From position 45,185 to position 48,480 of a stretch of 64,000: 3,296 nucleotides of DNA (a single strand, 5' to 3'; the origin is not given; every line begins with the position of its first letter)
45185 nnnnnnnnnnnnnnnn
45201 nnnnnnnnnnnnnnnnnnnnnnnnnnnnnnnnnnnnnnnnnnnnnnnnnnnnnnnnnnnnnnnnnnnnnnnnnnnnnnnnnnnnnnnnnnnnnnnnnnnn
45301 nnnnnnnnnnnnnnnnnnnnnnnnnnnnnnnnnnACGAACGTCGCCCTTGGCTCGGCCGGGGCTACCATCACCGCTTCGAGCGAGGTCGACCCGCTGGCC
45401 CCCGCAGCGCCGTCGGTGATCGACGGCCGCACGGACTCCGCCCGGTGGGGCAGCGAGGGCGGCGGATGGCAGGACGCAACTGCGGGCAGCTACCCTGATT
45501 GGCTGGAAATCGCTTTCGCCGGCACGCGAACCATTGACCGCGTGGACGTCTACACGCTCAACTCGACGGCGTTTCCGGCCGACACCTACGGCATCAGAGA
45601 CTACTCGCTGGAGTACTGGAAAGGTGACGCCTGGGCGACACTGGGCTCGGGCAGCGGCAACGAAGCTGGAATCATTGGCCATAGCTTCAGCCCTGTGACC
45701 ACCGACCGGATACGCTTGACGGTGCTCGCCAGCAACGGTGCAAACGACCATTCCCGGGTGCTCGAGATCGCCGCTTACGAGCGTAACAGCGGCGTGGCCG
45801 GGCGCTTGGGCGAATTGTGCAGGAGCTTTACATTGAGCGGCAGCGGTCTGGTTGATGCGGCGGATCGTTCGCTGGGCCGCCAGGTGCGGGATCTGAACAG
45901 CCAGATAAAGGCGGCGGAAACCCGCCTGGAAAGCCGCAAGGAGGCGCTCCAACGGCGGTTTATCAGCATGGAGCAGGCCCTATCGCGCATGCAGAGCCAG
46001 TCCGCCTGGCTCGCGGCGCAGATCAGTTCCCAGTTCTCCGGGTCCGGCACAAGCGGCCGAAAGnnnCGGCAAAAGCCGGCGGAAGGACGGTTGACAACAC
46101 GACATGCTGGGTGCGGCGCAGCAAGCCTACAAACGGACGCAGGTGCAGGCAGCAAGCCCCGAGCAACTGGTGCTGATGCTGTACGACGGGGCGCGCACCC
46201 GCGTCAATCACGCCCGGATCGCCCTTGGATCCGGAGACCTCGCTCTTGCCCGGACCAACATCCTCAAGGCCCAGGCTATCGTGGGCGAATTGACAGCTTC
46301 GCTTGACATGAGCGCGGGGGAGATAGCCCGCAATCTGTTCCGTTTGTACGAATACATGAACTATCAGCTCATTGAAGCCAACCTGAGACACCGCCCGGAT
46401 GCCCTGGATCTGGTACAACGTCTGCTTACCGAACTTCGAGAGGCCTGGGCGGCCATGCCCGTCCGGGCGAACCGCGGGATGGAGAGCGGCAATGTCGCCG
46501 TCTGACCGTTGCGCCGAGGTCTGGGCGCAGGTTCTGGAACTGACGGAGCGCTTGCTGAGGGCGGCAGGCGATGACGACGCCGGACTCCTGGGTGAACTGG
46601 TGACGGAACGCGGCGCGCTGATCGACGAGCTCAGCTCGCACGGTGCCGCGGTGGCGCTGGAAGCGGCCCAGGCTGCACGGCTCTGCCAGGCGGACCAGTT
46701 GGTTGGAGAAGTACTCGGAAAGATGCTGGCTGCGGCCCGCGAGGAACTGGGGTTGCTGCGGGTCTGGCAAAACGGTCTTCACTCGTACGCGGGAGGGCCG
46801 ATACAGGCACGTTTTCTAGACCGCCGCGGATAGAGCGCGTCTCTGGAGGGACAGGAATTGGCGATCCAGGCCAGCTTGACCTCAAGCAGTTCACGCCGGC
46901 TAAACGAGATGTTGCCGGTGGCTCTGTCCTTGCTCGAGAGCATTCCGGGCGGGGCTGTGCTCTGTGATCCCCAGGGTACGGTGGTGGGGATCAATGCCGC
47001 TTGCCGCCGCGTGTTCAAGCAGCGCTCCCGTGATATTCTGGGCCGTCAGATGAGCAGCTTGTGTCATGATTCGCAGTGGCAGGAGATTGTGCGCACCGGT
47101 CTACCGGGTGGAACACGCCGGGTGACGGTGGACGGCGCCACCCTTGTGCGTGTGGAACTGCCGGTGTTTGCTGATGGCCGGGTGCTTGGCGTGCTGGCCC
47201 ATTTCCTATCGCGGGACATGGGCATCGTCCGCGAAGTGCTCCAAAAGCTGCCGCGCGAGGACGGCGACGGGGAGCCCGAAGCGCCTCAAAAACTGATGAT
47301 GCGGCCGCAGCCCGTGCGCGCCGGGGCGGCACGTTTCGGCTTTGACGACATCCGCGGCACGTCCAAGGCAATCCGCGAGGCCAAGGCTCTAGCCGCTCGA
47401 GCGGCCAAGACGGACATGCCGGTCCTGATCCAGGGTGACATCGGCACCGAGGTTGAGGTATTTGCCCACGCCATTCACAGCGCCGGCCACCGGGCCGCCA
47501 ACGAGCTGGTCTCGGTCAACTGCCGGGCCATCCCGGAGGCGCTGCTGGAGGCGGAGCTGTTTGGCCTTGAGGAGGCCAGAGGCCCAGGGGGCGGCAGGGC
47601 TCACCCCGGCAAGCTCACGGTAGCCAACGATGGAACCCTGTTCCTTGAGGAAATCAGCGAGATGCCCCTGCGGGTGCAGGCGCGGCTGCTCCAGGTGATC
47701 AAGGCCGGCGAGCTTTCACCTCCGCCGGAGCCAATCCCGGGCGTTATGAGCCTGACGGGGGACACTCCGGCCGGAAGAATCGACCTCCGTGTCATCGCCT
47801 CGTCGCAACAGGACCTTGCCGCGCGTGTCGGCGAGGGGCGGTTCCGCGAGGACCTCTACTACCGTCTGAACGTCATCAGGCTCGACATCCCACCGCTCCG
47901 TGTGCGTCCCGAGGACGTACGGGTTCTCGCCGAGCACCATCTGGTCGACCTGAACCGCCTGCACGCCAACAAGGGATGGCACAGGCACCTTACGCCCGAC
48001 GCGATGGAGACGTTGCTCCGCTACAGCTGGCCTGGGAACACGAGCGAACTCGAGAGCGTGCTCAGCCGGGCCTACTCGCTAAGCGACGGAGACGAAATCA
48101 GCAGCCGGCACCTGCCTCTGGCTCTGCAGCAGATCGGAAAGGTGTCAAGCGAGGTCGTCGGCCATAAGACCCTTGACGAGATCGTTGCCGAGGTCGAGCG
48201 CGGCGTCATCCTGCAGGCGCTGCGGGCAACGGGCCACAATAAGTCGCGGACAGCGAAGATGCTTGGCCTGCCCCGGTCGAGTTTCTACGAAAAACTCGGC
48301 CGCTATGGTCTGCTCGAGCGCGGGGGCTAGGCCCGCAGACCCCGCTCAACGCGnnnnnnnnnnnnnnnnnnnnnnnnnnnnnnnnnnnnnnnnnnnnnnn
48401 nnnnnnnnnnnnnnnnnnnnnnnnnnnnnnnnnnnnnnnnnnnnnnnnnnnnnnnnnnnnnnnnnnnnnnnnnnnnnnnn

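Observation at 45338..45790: Discoidin (F5/8 type C)-like carbohydrate-binding domain inserted into the filament cap protein FliD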

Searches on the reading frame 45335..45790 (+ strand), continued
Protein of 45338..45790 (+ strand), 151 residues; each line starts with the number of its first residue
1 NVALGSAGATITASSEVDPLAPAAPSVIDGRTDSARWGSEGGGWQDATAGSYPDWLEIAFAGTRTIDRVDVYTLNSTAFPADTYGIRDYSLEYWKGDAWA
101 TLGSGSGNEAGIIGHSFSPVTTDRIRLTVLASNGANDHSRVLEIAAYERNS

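Call 69: fold_search(model_id=the predicted structure, library=pdb)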
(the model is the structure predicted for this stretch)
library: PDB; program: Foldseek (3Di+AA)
matches with E <= 10: 1394; with E <= 0.001: 213
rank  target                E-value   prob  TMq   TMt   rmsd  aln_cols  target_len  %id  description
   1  4uap_A                9.7e-08  1.00  0.64  0.65   5.0       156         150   15  X-ray structure of GH31 CBM32-2 bound to GalNAc (released 2015-10-07)
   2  2xqx_B                4.3e-07  1.00  0.63  0.65   5.1       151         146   20  Structure of the family 32 carbohydrate-binding module from Streptococcus pneumoniae EndoD (released 2010-11-03)
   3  2j1e_A                5.4e-07  1.00  0.54  0.58   6.5       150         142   19  High Resolution Crystal Structure of CBM32 from a N-acetyl-beta- hexosaminidase in complex with lacNAc (released 2006-09-20)
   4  4uap_B                6.4e-07  1.00  0.63  0.64   5.1       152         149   16  X-ray structure of GH31 CBM32-2 bound to GalNAc (released 2015-10-07)
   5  2xqx_A                7.1e-07  1.00  0.62  0.64   5.2       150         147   20  Structure of the family 32 carbohydrate-binding module from Streptococcus pneumoniae EndoD (released 2010-11-03)
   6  2bzd_A                8.4e-07  1.00  0.60  0.18   6.1       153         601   19  Galactose recognition by the carbohydrate-binding module of a bacterial sialidase. (released 2005-08-19)
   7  2j1a                  8.4e-07  1.00  0.55  0.59   6.7       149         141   18  Structure of CBM32 from Clostridium perfringens beta-N- acetylhexosaminidase GH84C in complex with galactose (released 2006-08-22)
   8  2v72                  9.4e-07  1.00  0.60  0.66   4.8       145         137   19  The structure of the family 32 CBM from C. perfringens NanJ in complex with galactose (released 2007-08-21)
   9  2j7m_A                1.2e-06  1.00  0.55  0.58   6.7       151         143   19  Characterization of a Family 32 CBM (released 2006-10-16)
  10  4a44                  1.5e-06  1.00  0.60  0.64   4.8       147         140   17  CpGH89CBM32-5, from Clostridium perfringens, in complex with the Tn Antigen (released 2012-04-04)
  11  2ber                  1.5e-06  1.00  0.62  0.18   6.0       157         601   18  Y370G Active Site Mutant of the Sialidase from Micromonospora viridifaciens in complex with beta-Neu5Ac (sialic acid). (released 2005-04-04)
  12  4a41                  1.6e-06  1.00  0.59  0.64   5.0       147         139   18  CpGH89CBM32-5, from Clostridium perfringens, in complex with galactose (released 2012-04-04)
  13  4zxe_A                1.7e-06  1.00  0.57  0.65   5.6       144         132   19  X-ray crystal structure of chitosan-binding module 1 derived from chitosanase/glucanase from Paenibacillus sp. IK-5. (released 2016-04-13)
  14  1wcq_A                1.7e-06  1.00  0.60  0.17   6.2       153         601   19  Mutagenesis of the Nucleophilic Tyrosine in a Bacterial Sialidase to Phenylalanine. (released 2005-10-12)
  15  4zy9_A                1.9e-06  1.00  0.57  0.64   5.2       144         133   18  X-ray crystal structure of selenomethionine-labelled V110M mutant of chitosan-binding module 1 derived from chitosanas (released 2016-04-13)
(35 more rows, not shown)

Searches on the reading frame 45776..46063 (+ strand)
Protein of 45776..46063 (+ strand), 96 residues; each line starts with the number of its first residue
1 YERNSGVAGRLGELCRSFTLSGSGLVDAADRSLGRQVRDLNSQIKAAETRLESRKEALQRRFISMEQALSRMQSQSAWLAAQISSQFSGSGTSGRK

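Call 55: search_solved_structures(query=window:45776-46063:+, max_evalue=10, show_alignments=0)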
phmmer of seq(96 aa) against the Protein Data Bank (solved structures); distinct sequences matched with E-value up to 10: 14.
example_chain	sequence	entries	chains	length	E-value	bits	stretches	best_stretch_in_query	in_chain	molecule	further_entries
23sh_r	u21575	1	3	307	0.21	15.3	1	23-70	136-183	tail fiber gp9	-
8bau_A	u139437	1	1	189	0.4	14.4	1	28-77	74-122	NADAR domain-containing protein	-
6gaj_A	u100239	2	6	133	0.58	13.8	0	32-72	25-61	Outer capsid protein sigma-1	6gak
9u4r_AC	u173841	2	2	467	0.84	13.3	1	5-85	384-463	Flagellar hook-associated protein 2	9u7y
9gnz_R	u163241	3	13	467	1.1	13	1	5-85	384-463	Flagellar hook-associated protein 2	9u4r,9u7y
9m6i_A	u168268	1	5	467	1.2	12.9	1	5-85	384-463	Flagellar hook-associated protein 2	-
6un9_A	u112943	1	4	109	1.3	12.8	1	37-74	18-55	Uncharacterized protein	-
6gao_A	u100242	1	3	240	1.4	12.6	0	32-72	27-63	Outer capsid protein sigma-1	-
8sde_A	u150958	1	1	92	2.4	11.9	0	47-75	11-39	Tripartite motif-containing protein 29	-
2v4h_A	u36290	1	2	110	2.7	11.7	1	22-68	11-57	NF-KAPPA-B ESSENTIAL MODULATOR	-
9m67_A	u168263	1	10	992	3.4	11.4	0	5-84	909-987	Flagellin,Flagellar hook-associated protein 2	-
3fx0_A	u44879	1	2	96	5.6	10.7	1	27-68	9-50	NF-kappa-B essential modulator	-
4bwn_A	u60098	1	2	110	6.9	10.4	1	22-67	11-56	NF-KAPPA-B ESSENTIAL MODULATOR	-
6ogd_B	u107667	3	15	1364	7.7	10.3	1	32-87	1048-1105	Toxin subunit YenA2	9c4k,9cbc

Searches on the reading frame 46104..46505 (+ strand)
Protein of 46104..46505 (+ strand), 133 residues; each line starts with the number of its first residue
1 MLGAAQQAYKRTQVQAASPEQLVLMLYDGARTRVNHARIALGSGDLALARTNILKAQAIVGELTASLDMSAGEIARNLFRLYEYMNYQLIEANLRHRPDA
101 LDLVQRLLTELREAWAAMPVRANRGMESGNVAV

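Call 16: search_protein_families(library=pfam, proteins=[window:46104-46505:+], max_evalue=0.001)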
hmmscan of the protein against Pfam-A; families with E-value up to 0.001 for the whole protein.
window:46104-46505:+ (133 aa): 1 family
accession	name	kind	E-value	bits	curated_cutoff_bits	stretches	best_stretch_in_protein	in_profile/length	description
PF02561.19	FliS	-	2.9e-39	134.3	26.7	1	7-117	2-113/115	Flagellar protein FliS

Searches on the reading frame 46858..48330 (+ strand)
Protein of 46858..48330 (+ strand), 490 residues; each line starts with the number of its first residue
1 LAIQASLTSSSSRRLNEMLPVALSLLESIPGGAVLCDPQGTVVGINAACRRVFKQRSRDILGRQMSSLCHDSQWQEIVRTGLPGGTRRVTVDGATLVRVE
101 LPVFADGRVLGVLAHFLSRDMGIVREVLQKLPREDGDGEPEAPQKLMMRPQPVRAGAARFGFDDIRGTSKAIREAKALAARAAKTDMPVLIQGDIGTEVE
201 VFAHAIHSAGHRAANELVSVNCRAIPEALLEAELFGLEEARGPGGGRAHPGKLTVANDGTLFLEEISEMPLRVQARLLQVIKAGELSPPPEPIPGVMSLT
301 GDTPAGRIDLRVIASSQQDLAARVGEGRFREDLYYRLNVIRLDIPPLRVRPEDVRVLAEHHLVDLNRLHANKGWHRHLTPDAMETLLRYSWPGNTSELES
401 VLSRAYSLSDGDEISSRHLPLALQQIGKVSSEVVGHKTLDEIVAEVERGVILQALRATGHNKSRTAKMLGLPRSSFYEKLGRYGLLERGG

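Call 16: search_protein_families(library=pfam, proteins=[window:46858-48330:+], max_evalue=0.001)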
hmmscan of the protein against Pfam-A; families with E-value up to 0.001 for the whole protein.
window:46858-48330:+ (490 aa): 7 families
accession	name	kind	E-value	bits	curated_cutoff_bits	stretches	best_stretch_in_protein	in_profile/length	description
PF00158.32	Sigma54_activat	-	2.5e-44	151.4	20.2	1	166-342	2-167/168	Sigma-54 interaction domain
PF25601.1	AAA_lid_14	-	1.6e-16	60.3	27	1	348-428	1-79/87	AAA+ ATPase lid domain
PF14532.12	Sigma54_activ_2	-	1.3e-15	58.3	25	1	167-347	2-138/138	Sigma-54 interaction domain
PF02954.25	HTH_8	-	1.2e-13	51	22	1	443-483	2-42/42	Bacterial regulatory protein, Fis family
PF08448.16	PAS_4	-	1.1e-05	26.1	23.1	1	26-115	1-101/110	PAS fold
PF00989.32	PAS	-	1.9e-05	25.1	22.6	1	25-105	6-82/113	PAS fold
PF18024.7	HTH_50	-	0.00069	19.7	27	0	436-485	1-49/50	Helix-turn-helix domain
